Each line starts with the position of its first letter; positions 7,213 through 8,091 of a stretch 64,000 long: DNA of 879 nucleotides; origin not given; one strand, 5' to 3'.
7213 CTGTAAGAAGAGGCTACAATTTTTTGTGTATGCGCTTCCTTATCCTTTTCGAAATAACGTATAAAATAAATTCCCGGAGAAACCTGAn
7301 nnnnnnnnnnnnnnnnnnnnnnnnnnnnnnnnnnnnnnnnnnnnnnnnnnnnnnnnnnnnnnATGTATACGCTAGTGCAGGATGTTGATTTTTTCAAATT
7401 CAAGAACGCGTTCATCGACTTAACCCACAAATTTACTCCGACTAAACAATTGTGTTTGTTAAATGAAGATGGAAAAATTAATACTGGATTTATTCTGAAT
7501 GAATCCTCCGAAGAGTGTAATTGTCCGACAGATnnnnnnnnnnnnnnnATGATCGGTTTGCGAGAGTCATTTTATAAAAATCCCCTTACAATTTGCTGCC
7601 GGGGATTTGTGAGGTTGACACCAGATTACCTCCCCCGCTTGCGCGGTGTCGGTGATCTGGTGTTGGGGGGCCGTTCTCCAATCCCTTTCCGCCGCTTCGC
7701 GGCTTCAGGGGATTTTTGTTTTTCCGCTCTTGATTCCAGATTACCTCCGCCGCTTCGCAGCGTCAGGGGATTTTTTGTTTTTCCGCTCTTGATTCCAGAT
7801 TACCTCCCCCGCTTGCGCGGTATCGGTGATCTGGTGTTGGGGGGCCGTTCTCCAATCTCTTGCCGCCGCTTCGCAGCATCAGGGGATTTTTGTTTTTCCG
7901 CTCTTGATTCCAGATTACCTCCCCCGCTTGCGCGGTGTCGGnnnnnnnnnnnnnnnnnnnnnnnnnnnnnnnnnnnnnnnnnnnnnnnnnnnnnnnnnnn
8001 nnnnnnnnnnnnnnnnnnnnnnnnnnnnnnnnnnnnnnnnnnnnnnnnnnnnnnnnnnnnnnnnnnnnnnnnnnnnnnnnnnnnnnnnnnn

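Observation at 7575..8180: GC-rich structured 115-bp tandem repeat array abutting the island's distal att site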

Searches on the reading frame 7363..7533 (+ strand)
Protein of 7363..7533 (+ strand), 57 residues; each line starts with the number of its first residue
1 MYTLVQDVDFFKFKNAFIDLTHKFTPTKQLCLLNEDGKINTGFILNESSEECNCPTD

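Call 67: search_protein_families(library=pfam, proteins=[window:7363-7533:+], max_evalue=1)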
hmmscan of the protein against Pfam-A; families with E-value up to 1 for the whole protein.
window:7363-7533:+ (57 aa): 0 families

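Call 70: search_protein_representatives(protein=window:7363-7533:+)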
Query: 57 residues. Proteins with E-value up to 0.001 (for the whole library): 12; up to 1e-10: 1; up to 1e-30: 0. The best 12 are listed.
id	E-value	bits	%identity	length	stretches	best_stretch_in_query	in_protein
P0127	4.6e-13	64.3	40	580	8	24-48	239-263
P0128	3.0e-06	43.0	40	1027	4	21-44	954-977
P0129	4.0e-05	39.4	37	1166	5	21-46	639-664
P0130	1.4e-04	37.8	44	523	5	28-49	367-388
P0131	2.1e-04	37.2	44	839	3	25-47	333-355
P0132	2.2e-04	37.1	33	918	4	24-48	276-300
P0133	2.2e-04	37.1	37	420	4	23-46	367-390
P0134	2.6e-04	36.9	37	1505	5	25-50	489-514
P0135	3.7e-04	36.4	34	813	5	23-46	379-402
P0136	5.6e-04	35.9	44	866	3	24-46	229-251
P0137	8.4e-04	35.3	41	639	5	28-50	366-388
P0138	9.5e-04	35.1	38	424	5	23-45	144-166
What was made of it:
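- Tried and rejected: Its only hits are short repeated stretches inside long proteins (call 70), so it is probably not a gene.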

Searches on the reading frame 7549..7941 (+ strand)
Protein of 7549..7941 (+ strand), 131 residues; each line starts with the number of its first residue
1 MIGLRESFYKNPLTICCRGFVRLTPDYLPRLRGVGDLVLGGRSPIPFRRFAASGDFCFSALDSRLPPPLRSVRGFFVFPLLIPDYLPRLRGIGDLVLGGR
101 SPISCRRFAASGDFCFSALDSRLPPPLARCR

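Call 40: find_homologous_proteins(query=window:7549-7941:+, max_evalue=0.001)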
Query window:7549-7941:+: 124 candidates shared short words with the query, none scored E <= 0.001.
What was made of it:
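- On Protein-coding repeat: No homolog has E <= 1e-3 (call 40).
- Tried and rejected: A protein search with the array's 131-aa ORF, used as a way to find other arrays, gave no hits (call 40).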

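Call 67: search_protein_families(library=pfam, proteins=[window:7549-7941:+], max_evalue=1)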
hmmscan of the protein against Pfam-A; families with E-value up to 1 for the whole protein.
window:7549-7941:+ (131 aa): 1 family
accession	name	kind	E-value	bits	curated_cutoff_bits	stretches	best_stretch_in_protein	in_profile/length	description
PF17714.6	DUF5559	-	0.072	13.4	25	0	28-75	139-184/194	Family of unknown function (DUF5559)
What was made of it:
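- The ORF translation has no homolog among 5.8 billion proteins (call 40) and no Pfam family (call 67).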

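Call 73: find_encoding_contigs(protein=window:7549-7941:+, flank=5000, max_places=5)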
Protein window:7549-7941:+ (131 aa): no gene with exactly this product is on record in the collection.
